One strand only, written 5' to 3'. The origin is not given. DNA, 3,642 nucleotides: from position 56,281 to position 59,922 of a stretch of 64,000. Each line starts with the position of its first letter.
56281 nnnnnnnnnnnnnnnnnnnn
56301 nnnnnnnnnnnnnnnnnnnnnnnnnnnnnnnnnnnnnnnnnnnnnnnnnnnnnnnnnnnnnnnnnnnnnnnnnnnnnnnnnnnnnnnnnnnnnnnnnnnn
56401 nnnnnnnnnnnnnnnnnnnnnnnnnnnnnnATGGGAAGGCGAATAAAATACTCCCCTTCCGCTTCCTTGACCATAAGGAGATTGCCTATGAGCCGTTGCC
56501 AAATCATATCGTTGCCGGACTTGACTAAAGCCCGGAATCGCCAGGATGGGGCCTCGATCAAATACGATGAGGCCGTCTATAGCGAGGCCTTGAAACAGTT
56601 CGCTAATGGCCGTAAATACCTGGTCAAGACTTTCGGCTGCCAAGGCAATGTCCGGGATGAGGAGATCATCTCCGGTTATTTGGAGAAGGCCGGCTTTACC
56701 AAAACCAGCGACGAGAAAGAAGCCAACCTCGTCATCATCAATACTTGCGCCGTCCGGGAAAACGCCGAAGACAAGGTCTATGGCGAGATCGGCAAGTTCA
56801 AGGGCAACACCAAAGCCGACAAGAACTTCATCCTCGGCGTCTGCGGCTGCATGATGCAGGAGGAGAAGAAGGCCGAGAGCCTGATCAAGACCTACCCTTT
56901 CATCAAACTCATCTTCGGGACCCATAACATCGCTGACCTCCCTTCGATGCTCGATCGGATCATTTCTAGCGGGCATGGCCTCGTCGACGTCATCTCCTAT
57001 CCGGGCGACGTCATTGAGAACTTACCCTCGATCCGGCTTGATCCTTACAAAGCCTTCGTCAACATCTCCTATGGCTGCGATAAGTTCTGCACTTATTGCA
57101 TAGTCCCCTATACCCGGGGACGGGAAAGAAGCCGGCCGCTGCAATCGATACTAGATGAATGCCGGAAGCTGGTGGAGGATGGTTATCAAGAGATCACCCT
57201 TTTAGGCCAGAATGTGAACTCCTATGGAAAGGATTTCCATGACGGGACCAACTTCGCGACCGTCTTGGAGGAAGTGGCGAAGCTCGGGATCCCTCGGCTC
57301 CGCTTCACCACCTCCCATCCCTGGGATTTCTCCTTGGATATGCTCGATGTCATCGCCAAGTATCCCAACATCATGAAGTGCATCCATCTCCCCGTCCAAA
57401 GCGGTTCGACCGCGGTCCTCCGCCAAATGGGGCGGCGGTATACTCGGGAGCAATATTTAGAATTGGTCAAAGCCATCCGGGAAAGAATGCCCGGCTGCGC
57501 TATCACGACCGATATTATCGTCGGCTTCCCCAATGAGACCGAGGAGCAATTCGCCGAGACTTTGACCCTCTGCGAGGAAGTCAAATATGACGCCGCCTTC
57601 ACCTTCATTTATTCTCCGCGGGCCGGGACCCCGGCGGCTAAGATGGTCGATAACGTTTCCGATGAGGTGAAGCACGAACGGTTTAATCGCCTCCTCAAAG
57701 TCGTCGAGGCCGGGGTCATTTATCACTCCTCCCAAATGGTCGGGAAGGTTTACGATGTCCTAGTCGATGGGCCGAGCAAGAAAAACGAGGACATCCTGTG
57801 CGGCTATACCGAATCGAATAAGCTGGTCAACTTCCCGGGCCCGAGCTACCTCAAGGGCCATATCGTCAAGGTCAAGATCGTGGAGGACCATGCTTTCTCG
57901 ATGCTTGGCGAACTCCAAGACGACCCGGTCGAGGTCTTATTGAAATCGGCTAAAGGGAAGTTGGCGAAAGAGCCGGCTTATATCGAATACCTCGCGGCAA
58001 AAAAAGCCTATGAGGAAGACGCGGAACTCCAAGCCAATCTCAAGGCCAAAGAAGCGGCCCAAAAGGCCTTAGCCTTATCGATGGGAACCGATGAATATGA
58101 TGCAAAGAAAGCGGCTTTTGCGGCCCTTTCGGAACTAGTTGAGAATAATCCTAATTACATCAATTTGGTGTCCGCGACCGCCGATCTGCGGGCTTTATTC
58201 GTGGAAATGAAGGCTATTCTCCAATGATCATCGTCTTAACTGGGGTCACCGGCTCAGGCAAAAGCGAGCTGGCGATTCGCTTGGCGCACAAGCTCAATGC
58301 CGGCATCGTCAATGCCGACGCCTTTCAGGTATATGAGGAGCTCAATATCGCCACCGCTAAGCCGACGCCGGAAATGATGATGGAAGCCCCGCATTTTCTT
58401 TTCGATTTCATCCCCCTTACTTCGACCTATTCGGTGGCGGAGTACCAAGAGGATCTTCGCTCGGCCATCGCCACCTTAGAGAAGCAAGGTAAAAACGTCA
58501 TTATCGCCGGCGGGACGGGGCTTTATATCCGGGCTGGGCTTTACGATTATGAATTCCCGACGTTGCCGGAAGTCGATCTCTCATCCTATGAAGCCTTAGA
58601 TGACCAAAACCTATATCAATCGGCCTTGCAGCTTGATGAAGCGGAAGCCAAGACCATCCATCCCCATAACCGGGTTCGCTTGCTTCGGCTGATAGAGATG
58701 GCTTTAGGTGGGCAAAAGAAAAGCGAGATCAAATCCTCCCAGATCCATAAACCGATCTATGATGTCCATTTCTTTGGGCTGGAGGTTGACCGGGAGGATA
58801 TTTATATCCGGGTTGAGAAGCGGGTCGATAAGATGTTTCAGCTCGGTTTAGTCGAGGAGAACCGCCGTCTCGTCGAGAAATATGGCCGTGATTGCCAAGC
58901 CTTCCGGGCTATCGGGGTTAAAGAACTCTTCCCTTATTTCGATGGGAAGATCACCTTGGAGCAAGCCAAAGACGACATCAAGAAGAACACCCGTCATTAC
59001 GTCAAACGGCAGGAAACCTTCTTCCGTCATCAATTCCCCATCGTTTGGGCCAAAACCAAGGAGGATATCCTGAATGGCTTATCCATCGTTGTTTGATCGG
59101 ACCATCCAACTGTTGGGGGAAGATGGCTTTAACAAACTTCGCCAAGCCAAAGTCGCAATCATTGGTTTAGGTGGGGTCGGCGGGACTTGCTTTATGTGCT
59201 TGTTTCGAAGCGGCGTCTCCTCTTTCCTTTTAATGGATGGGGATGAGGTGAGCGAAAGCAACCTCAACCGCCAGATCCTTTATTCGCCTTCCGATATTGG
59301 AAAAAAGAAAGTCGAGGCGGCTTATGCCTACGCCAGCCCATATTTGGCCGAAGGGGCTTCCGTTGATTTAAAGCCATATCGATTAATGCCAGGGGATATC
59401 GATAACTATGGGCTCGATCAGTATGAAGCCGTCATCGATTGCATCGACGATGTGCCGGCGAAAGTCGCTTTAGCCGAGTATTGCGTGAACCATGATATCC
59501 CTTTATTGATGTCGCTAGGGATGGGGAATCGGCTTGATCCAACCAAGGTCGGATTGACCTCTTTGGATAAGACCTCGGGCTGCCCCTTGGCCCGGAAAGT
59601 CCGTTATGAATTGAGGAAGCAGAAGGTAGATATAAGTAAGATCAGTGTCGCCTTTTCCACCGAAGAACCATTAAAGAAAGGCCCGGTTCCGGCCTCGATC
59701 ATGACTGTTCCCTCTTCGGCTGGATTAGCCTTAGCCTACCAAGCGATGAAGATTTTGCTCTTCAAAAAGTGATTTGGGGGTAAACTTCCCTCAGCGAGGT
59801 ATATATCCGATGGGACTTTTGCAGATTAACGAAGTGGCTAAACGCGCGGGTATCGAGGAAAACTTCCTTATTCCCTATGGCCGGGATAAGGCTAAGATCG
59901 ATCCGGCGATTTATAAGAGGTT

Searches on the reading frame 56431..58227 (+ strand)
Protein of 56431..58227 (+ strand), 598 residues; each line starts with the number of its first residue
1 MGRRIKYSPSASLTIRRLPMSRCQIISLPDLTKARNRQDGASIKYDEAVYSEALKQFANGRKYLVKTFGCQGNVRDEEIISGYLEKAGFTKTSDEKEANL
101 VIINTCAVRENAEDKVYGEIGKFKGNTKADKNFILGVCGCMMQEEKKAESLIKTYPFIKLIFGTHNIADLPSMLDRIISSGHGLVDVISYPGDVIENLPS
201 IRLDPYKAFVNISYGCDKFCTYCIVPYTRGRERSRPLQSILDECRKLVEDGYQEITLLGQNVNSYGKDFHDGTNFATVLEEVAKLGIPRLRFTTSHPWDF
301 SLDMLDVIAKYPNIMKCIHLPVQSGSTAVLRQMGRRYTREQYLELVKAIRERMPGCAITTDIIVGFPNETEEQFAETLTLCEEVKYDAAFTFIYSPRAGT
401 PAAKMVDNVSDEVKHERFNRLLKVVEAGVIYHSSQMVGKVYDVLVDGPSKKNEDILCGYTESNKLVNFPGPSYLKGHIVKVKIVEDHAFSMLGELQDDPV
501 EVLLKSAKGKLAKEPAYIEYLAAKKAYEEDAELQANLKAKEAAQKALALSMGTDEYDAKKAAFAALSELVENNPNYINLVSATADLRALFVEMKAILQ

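Call 44: search_protein_families(library=pfam, proteins=[window:56431-58227:+], max_evalue=0.00001)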
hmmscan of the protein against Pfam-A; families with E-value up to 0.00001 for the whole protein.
window:56431-58227:+ (598 aa): 4 families
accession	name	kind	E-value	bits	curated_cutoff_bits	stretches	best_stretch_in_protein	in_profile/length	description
PF04055.27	Radical_SAM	-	7.8e-29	101.4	29.5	1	210-380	1-165/166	Radical SAM superfamily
PF00919.26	UPF0004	-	3.3e-27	94.8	27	1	62-163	1-98/98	Uncharacterized protein family UPF0004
PF01938.26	TRAM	-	5.9e-12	45.7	21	1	435-495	2-60/61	TRAM domain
PF06133.16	Com_YlbF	-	7.2e-07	30.1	23.9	1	511-597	12-100/105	Control of competence regulator ComK, YlbF/YmcA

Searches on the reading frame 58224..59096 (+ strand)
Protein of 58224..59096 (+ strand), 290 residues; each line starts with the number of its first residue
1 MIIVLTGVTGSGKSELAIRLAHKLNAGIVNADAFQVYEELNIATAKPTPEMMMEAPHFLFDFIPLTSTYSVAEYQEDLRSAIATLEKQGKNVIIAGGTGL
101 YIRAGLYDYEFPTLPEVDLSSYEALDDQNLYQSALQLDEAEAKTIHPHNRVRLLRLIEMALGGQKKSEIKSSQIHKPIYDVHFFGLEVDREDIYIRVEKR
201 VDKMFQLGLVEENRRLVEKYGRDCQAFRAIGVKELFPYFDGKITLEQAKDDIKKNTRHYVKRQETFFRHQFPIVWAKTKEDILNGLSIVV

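Call 44: search_protein_families(library=pfam, proteins=[window:58224-59096:+], max_evalue=0.00001)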
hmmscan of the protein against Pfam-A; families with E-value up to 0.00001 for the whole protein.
window:58224-59096:+ (290 aa): 2 families
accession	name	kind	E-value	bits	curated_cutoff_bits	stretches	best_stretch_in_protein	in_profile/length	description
PF01715.23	IPPT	-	1.4e-68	231.7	23.6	1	35-270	1-243/243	IPP transferase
PF01745.22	IPT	-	1.5e-08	34.8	20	1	3-98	4-99/233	Isopentenyl transferase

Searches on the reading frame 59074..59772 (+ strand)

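Call 44: search_protein_families(library=pfam, proteins=[window:59074-59772:+], max_evalue=0.00001)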
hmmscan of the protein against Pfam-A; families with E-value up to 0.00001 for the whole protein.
window:59074-59772:+ (232 aa): 1 family
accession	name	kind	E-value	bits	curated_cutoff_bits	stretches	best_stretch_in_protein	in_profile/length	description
PF00899.27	ThiF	-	6.4e-36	124.1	28.1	1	8-229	2-203/238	ThiF family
